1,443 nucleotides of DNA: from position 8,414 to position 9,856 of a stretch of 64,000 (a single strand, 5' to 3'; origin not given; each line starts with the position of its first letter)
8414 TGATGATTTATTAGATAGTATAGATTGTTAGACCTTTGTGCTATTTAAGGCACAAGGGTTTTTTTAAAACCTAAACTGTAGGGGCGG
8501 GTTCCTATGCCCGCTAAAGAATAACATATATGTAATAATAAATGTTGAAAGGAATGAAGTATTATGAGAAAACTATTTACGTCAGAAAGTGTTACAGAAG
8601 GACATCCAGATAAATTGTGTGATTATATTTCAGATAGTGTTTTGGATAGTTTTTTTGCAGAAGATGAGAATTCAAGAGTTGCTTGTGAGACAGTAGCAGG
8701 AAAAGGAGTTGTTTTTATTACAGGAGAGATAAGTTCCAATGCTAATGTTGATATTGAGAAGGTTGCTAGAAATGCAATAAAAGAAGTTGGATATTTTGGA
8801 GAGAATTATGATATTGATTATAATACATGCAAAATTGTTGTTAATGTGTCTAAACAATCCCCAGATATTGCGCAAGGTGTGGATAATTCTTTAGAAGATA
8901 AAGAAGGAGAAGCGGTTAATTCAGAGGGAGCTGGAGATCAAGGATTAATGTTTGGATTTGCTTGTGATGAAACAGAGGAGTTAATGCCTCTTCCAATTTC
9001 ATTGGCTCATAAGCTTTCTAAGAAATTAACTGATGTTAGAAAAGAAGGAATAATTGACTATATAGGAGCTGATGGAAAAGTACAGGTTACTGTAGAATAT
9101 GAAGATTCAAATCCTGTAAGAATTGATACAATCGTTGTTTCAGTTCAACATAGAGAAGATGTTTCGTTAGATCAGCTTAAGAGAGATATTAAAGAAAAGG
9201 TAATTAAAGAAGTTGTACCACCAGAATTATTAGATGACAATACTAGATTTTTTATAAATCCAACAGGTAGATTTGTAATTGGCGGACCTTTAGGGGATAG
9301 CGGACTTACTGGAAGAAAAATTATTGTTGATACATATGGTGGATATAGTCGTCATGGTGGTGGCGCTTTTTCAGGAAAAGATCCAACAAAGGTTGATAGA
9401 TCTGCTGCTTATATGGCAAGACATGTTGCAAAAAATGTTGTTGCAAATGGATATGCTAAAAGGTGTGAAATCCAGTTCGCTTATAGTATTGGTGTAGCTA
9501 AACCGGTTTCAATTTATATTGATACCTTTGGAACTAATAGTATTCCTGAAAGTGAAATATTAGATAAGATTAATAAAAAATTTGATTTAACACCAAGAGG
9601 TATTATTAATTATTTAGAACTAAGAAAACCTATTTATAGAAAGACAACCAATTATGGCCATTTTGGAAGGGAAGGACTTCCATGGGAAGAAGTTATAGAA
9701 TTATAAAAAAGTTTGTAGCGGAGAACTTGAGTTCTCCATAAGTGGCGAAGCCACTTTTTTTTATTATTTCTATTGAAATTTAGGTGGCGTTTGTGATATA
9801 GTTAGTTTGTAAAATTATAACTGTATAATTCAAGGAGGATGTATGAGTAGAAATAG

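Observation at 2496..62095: Family of about 22 GC-rich palindromic intergenic repeats with conserved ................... termini (REP-like)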

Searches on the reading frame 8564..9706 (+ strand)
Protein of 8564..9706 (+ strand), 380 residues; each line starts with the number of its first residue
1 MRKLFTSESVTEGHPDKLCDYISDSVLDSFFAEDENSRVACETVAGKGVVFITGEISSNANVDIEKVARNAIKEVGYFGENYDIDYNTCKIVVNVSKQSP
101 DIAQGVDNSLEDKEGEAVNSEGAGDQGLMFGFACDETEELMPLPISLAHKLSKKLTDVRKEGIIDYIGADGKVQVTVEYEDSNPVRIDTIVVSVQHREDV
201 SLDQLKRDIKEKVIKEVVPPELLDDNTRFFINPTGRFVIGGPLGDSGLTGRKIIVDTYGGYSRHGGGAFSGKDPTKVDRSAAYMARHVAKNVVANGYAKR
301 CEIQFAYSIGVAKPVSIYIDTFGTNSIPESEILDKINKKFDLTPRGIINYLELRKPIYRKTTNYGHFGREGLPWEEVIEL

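Call 11: find_encoding_contigs(protein=window:8564-9706:+, flank=10000, max_places=6)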
Protein window:8564-9706:+ (380 aa): 14 contigs read that carry it; 5 places shown.
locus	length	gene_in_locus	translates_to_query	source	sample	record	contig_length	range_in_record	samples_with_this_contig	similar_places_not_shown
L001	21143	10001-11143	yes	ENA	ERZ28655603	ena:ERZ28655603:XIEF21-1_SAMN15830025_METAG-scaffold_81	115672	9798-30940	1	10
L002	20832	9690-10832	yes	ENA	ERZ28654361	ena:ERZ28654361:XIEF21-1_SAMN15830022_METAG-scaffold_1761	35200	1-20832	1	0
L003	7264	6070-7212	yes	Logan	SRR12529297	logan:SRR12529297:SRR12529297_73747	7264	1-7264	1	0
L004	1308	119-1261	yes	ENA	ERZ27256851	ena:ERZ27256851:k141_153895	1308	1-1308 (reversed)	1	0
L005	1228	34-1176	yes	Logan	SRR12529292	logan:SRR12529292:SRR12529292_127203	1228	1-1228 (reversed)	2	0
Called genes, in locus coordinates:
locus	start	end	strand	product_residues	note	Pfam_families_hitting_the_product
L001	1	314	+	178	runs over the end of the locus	PF02482:Ribosomal_S30AE, PF16321:Ribosom_S30AE_C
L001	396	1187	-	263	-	PF00753:Lactamase_B, PF23023:Anti-Pycsar_Apyc1, PF16661:Lactamase_B_6 (weak), PF12706:Lactamase_B_2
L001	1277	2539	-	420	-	PF00275:EPSP_synthase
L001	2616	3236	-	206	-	PF09551:Spore_II_R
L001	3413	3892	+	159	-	-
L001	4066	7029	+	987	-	PF01704:UDPGP, PF02878:PGM_PMM_I, PF02879:PGM_PMM_II, PF02880:PGM_PMM_III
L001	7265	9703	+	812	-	PF19732:SpoIIE_N, PF07228:SpoIIE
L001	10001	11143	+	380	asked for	PF00438:S-AdoMet_synt_N, PF02772:S-AdoMet_synt_M, PF02773:S-AdoMet_synt_C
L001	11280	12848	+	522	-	PF14903:WG_beta_rep (faint)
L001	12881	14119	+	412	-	-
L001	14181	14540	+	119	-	PF01648:ACPS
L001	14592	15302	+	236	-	PF01520:Amidase_3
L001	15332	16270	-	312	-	PF13487:HD_5, PF01966:HD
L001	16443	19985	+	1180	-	PF02463:SMC_N, PF13304:AAA_21 (weak), PF13476:AAA_23, PF13555:AAA_29 (faint), PF06470:SMC_hinge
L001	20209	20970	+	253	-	PF01026:TatD_DNase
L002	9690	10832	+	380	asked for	PF00438:S-AdoMet_synt_N, PF02772:S-AdoMet_synt_M, PF02773:S-AdoMet_synt_C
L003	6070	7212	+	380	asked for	PF00438:S-AdoMet_synt_N, PF02772:S-AdoMet_synt_M, PF02773:S-AdoMet_synt_C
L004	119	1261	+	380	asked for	PF00438:S-AdoMet_synt_N, PF02772:S-AdoMet_synt_M, PF02773:S-AdoMet_synt_C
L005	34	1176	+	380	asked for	PF00438:S-AdoMet_synt_N, PF02772:S-AdoMet_synt_M, PF02773:S-AdoMet_synt_C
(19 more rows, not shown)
